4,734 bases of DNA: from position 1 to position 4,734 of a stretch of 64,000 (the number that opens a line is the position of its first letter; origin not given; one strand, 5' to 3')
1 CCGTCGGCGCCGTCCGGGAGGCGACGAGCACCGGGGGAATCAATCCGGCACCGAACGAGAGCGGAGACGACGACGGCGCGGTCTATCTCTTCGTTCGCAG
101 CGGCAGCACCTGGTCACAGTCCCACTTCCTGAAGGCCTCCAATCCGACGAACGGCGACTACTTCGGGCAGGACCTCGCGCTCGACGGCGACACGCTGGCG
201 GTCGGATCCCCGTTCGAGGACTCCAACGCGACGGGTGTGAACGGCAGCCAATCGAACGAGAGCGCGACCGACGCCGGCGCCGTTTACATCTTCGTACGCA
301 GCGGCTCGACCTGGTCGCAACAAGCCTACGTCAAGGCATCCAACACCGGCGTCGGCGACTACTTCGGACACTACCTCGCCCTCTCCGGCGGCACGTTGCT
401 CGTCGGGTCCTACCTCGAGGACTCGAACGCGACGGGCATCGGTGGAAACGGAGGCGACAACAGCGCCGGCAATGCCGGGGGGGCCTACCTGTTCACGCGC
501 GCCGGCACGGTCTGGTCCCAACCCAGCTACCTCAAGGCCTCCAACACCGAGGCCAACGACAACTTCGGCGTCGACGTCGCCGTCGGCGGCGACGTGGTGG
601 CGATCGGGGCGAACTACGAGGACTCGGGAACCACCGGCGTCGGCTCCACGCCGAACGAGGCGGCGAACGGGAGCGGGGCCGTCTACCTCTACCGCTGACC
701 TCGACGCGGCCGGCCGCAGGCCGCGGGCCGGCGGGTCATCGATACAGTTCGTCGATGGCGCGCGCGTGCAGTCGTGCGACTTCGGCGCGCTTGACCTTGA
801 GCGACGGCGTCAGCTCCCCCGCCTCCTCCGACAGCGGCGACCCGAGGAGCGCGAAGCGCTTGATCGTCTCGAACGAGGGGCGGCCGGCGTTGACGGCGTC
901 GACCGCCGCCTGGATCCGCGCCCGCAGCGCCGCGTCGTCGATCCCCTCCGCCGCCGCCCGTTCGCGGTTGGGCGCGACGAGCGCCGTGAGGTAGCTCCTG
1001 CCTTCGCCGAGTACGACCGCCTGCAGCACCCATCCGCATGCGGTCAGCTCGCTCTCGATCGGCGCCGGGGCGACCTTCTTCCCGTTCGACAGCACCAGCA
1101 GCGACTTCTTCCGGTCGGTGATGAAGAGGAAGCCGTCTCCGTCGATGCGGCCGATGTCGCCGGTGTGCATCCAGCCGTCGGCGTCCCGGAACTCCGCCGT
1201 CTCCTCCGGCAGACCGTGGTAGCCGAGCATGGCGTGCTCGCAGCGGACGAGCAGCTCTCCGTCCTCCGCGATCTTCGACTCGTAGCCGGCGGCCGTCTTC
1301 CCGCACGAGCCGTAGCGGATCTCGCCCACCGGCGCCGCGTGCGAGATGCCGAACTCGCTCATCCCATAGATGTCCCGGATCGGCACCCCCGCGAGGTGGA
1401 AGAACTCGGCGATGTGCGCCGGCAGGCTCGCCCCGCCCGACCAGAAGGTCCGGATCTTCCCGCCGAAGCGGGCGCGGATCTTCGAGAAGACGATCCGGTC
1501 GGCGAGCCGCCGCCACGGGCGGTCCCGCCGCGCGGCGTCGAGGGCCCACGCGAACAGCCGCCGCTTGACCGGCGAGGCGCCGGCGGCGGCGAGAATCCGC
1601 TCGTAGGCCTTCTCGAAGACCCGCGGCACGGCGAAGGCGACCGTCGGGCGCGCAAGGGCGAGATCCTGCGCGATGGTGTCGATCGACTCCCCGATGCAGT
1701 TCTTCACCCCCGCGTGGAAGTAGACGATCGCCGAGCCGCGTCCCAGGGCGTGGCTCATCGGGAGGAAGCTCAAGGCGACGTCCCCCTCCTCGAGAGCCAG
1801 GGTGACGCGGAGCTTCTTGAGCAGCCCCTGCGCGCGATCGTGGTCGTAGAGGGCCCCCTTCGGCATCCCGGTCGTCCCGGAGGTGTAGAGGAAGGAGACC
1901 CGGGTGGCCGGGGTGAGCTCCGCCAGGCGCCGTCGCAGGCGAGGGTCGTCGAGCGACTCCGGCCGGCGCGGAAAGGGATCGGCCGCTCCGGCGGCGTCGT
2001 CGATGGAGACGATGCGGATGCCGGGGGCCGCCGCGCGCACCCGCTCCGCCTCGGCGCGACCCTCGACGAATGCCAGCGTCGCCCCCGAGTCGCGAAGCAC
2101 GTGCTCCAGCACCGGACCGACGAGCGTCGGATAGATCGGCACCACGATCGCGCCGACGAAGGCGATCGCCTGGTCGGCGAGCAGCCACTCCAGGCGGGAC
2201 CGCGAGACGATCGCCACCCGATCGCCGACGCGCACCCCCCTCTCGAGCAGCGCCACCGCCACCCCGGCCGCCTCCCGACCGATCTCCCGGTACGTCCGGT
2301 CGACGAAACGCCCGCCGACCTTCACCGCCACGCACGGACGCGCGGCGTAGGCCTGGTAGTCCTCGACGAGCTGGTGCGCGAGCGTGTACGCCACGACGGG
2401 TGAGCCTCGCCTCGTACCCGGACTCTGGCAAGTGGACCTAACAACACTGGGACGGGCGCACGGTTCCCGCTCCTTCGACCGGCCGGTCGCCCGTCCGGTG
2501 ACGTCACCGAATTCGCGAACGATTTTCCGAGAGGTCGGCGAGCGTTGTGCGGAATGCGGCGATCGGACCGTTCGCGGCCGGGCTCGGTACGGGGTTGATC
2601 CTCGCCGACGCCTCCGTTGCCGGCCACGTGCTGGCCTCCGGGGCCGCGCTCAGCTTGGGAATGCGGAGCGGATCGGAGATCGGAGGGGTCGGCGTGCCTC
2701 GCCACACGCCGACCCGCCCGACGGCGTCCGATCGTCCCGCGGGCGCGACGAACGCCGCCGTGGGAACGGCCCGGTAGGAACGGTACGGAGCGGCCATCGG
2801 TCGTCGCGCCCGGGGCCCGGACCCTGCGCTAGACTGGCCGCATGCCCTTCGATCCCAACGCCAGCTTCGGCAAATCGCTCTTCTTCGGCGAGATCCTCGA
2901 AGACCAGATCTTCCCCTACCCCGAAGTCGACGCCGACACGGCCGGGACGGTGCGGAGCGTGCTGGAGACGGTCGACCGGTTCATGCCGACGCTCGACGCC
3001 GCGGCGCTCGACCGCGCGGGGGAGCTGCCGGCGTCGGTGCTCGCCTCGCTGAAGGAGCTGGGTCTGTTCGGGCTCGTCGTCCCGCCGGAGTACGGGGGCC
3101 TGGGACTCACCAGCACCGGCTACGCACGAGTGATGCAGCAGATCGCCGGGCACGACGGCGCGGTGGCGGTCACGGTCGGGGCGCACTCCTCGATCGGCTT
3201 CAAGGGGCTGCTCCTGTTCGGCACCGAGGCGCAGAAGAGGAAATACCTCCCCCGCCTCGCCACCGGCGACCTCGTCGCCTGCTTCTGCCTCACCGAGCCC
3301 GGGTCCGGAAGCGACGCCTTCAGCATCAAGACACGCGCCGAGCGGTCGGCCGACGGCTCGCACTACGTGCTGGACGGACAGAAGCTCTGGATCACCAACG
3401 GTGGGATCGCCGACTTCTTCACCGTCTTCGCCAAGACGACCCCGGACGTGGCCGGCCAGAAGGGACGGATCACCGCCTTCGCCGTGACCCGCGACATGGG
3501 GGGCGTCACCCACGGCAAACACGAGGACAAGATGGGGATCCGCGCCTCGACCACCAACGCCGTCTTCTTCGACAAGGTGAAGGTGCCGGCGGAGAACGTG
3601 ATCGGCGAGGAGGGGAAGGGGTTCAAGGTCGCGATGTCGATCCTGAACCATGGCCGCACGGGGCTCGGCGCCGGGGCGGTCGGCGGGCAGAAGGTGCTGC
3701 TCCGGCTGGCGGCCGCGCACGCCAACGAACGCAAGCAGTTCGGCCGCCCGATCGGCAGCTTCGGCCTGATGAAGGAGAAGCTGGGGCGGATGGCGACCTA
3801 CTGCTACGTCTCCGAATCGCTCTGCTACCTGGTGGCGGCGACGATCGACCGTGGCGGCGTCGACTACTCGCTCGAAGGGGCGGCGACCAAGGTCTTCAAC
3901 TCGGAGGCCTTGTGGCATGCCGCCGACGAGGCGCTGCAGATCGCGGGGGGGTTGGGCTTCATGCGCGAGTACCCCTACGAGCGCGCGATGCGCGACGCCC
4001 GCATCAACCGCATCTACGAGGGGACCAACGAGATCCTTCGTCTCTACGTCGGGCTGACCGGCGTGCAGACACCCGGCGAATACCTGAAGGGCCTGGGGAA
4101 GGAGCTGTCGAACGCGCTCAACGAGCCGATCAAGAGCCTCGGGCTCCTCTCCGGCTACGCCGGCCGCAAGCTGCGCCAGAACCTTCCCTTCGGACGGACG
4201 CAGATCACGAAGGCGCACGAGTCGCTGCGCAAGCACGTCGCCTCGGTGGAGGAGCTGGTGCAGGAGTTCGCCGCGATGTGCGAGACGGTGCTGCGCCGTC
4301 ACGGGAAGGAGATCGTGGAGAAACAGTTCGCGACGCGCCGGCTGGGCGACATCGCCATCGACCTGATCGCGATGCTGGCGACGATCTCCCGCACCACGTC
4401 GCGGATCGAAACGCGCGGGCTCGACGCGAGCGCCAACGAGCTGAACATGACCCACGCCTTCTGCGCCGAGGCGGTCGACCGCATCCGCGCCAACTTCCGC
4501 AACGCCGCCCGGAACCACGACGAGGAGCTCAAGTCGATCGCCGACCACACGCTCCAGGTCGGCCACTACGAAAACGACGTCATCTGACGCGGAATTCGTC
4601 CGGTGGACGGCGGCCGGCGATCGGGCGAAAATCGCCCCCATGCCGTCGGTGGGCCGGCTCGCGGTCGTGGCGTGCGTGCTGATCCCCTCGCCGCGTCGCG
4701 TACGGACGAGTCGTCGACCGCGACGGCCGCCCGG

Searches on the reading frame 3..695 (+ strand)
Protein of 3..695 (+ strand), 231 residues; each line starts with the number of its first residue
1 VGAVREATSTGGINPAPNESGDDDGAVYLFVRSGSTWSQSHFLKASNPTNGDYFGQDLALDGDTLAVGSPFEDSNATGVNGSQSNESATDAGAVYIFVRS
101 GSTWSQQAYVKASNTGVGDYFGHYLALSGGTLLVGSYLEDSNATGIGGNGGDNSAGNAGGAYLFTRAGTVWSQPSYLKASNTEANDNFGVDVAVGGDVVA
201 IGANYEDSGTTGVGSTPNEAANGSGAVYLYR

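Call 43: search_protein_families(library=pfam, proteins=[window:3-695:+], max_evalue=0.001)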
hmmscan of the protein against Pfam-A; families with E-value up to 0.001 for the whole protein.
window:3-695:+ (231 aa): 1 family
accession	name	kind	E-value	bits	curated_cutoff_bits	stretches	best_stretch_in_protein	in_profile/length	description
PF14312.12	FG-GAP_2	-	1.2e-29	102.7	23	3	37-97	1-49/49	FG-GAP repeat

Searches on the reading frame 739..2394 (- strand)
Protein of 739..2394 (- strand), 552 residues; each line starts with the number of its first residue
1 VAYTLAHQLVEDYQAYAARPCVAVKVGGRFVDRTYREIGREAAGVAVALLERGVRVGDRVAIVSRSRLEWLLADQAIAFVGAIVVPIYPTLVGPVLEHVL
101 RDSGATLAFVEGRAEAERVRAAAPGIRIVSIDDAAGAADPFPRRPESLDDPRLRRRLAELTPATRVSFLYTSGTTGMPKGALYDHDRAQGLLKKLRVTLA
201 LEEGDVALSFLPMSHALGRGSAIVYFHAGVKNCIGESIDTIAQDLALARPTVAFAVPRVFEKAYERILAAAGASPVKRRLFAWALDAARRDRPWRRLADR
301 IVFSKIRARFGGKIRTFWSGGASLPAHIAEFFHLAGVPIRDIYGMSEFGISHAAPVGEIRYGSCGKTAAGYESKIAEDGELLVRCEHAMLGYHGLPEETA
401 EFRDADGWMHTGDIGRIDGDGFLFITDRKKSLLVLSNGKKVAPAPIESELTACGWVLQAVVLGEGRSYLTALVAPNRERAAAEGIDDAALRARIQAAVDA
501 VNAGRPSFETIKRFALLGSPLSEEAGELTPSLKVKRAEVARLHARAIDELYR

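Call 43: search_protein_families(library=pfam, proteins=[window:739-2394:-], max_evalue=0.001)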
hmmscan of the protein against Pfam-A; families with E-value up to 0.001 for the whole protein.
window:739-2394:- (552 aa): 2 families
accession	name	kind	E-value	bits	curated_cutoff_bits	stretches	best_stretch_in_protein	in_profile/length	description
PF00501.34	AMP-binding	-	7e-58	196.7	29.9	1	24-392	16-383/384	AMP-binding enzyme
PF23562.2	AMP-binding_C_3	-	9.8e-19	68.4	20.8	1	432-552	3-121/124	AMP-binding enzyme C-terminal domain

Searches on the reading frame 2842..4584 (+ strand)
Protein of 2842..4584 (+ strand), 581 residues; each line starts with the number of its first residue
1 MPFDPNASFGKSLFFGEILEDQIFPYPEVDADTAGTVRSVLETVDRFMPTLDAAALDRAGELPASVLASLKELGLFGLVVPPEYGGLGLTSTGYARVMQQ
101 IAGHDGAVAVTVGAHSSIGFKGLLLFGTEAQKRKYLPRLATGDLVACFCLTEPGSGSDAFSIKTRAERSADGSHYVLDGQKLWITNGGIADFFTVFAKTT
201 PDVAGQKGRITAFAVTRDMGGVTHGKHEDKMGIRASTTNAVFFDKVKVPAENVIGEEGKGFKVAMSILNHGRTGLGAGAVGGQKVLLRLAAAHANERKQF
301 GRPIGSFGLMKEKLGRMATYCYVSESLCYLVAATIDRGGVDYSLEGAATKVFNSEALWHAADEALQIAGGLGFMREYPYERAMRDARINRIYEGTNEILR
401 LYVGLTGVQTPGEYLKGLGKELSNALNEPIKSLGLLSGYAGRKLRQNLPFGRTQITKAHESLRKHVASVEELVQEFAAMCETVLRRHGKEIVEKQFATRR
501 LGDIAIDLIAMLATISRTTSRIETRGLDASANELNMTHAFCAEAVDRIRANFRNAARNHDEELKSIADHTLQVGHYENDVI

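Call 43: search_protein_families(library=pfam, proteins=[window:2842-4584:+], max_evalue=0.001)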
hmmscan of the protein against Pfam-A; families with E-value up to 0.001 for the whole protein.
window:2842-4584:+ (581 aa): 5 families
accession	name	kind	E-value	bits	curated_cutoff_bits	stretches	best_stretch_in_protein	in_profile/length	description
PF00441.29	Acyl-CoA_dh_1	-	6.3e-47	159.9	22.4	1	258-403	1-145/150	Acyl-CoA dehydrogenase, C-terminal domain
PF02770.24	Acyl-CoA_dh_M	-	5.7e-26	91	33.3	1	147-246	1-97/97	Acyl-CoA dehydrogenase, middle domain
PF02771.21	Acyl-CoA_dh_N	-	1.4e-25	90.3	22.9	1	41-143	8-113/113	Acyl-CoA dehydrogenase, N-terminal domain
PF21343.2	ACAD9-ACADV_C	-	7.2e-25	88.1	27.8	1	461-574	2-118/120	ACAD9/ACADV, C-terminal domain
PF08028.16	Acyl-CoA_dh_2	-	1.2e-10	42.3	22.7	1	275-396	3-133/134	Acyl-CoA dehydrogenase, C-terminal domain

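Call 74: find_homologous_proteins(query=window:2842-4584:+, max_evalue=1e-50)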
Query window:2842-4584:+ (581 aa): 7991 proteins with E <= 1e-50 among 8000 candidates; the best 120 are listed.
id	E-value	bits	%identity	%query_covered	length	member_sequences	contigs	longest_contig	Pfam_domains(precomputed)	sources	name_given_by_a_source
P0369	0.0e+0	1301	100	100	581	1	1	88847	PF02770.25,PF00441.30,PF08028.17,PF02771.22,PF21343.3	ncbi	-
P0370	0.0e+0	1033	78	100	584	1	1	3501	PF02770.25,PF00441.30,PF08028.17,PF02771.22,PF21343.3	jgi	jgi:acyl-CoA dehydrogenase family protein 9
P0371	5.0e-297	1005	77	100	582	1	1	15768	PF02770.25,PF00441.30,PF08028.17,PF02771.22,PF21343.3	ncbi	ncbi:MAG: acyl-CoA dehydrogenase family protein [Myxococcales bacterium]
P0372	7.8e-297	1004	75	100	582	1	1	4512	PF02770.25,PF00441.30,PF08028.17,PF02771.22,PF21343.3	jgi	-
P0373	1.0e-296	1004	75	100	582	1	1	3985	PF02770.25,PF00441.30,PF08028.17,PF02771.22,PF21343.3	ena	-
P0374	2.9e-296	1002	76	100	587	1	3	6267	PF02770.25,PF00441.30,PF08028.17,PF02771.22,PF21343.3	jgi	jgi:alkylation response protein AidB-like acyl-CoA dehydrogenase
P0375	3.3e-296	1002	76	100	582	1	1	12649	PF02770.25,PF00441.30,PF08028.17,PF02771.22,PF21343.3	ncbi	ncbi:MAG: acyl-CoA dehydrogenase family protein [Myxococcales bacterium]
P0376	7.1e-296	1001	75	100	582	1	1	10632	PF02770.25,PF00441.30,PF08028.17,PF02771.22,PF21343.3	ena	-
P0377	8.8e-296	1001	76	100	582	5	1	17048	PF02770.25,PF00441.30,PF08028.17,PF02771.22,PF21343.3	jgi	jgi:acyl-CoA dehydrogenase family member 9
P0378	1.2e-295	1000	74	100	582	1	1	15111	PF02770.25,PF00441.30,PF08028.17,PF02771.22,PF21343.3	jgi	jgi:acyl-CoA dehydrogenase family member 9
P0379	2.2e-294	996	74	100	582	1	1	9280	PF02770.25,PF00441.30,PF08028.17,PF02771.22,PF21343.3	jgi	jgi:alkylation response protein AidB-like acyl-CoA dehydrogenase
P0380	6.4e-294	994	75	100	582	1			PF02770.25,PF00441.30,PF08028.17,PF02771.22,PF21343.3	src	-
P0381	1.3e-293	994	74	100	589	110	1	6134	PF02770.25,PF00441.30,PF08028.17,PF02771.22,PF21343.3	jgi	jgi:acyl-CoA dehydrogenase family member 9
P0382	5.2e-293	992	74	100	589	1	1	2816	PF02770.25,PF00441.30,PF08028.17,PF02771.22,PF21343.3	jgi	jgi:acyl-CoA dehydrogenase family protein 9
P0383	5.2e-293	991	76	100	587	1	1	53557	PF02770.25,PF00441.30,PF08028.17,PF02771.22,PF21343.3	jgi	jgi:alkylation response protein AidB-like acyl-CoA dehydrogenase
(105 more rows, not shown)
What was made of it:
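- A single-base difference separates TGA from TGC, and the source is probably a metagenome-assembled contig (call 74).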
